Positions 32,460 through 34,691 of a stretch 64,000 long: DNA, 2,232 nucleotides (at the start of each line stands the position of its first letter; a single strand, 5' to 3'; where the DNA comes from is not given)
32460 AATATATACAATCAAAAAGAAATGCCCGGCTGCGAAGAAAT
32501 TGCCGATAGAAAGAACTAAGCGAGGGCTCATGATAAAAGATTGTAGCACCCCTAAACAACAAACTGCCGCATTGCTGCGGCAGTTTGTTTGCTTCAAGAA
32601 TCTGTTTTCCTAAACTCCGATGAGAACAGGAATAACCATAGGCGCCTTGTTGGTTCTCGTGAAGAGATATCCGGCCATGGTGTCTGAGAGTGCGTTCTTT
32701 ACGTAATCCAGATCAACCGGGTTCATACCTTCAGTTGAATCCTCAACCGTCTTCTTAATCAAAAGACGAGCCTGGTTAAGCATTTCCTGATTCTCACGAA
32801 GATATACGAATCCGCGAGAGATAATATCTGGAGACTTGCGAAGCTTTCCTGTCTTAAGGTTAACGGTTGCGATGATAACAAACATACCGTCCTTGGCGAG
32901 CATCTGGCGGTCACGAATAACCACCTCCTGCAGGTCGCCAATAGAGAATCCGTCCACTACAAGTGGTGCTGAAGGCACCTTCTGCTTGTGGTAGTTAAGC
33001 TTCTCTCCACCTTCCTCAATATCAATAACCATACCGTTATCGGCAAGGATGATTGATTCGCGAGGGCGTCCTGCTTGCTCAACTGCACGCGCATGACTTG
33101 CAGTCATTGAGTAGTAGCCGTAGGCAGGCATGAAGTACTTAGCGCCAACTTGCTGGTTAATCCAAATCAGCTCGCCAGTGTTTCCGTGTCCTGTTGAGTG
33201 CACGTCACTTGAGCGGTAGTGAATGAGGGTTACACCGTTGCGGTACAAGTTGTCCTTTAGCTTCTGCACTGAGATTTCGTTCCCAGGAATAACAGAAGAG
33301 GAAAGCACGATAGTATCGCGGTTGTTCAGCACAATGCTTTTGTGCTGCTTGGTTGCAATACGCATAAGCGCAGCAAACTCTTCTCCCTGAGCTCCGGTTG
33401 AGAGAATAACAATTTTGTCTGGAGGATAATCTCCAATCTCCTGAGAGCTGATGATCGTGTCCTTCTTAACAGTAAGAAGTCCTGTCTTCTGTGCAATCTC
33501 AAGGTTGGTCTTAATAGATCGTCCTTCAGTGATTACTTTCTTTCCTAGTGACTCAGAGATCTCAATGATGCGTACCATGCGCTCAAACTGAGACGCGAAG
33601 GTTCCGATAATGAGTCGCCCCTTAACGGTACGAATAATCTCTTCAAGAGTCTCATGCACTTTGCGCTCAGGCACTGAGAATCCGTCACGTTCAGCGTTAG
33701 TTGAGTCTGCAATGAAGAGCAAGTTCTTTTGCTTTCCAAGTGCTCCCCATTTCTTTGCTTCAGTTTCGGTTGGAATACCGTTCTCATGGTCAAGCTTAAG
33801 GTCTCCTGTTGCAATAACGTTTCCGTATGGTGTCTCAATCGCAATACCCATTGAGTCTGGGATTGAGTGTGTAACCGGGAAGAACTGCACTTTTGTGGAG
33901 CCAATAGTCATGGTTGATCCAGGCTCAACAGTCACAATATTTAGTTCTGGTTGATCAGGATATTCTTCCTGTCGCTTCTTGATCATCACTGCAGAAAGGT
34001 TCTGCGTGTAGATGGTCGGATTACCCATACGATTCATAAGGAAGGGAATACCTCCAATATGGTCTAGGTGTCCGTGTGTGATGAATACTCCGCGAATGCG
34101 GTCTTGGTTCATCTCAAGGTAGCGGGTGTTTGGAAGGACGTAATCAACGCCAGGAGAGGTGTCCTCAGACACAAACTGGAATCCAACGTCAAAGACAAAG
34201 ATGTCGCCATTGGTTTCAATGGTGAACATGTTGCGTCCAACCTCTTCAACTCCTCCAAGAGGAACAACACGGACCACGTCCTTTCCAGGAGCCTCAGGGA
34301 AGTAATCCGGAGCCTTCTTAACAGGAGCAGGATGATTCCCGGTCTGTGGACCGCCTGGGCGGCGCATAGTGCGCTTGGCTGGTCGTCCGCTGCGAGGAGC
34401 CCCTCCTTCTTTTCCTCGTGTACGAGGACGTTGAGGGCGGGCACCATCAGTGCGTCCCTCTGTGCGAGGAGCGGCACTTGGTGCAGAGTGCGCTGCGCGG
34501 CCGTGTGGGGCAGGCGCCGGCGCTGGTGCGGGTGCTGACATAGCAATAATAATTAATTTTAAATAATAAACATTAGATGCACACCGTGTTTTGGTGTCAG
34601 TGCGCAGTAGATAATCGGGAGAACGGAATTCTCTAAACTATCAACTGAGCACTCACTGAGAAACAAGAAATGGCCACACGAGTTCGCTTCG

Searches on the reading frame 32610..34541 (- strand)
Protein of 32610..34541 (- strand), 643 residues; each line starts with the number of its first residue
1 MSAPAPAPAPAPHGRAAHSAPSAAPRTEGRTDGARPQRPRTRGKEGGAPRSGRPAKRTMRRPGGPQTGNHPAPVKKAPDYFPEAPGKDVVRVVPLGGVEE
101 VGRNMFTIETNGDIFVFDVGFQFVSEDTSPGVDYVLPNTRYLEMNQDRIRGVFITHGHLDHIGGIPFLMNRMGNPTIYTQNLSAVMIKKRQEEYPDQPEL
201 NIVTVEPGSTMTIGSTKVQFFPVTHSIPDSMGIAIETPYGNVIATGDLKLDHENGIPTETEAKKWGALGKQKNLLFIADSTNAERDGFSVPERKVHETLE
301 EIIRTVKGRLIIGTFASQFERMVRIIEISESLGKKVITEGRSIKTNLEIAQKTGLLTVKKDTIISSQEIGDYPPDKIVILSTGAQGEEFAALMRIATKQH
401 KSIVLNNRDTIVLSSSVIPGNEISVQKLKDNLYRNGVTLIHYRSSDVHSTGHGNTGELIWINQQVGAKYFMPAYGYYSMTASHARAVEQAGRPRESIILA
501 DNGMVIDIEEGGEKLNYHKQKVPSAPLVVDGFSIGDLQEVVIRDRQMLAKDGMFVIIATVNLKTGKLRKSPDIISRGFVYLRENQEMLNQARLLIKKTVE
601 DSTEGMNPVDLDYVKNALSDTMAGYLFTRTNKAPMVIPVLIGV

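Call 73: search_protein_families(library=pfam, proteins=[window:32610-34541:-], max_evalue=0.001)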
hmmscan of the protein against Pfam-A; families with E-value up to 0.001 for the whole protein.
window:32610-34541:- (643 aa): 4 families
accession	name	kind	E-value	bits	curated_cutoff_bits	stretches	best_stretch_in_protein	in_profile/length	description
PF22505.1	RNase_J_b_CASP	-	1.8e-40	138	27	1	307-432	1-126/126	Ribonuclease J, beta-CASP domain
PF17770.6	RNase_J_C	-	2.8e-23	83.3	23.8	1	541-642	1-101/102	Ribonuclease J C-terminal domain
PF00753.33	Lactamase_B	-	6.6e-15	56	22.7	1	102-259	5-161/196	Metallo-beta-lactamase superfamily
PF12706.13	Lactamase_B_2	-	2.3e-13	50.7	27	1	140-251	17-146/200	Beta-lactamase superfamily domain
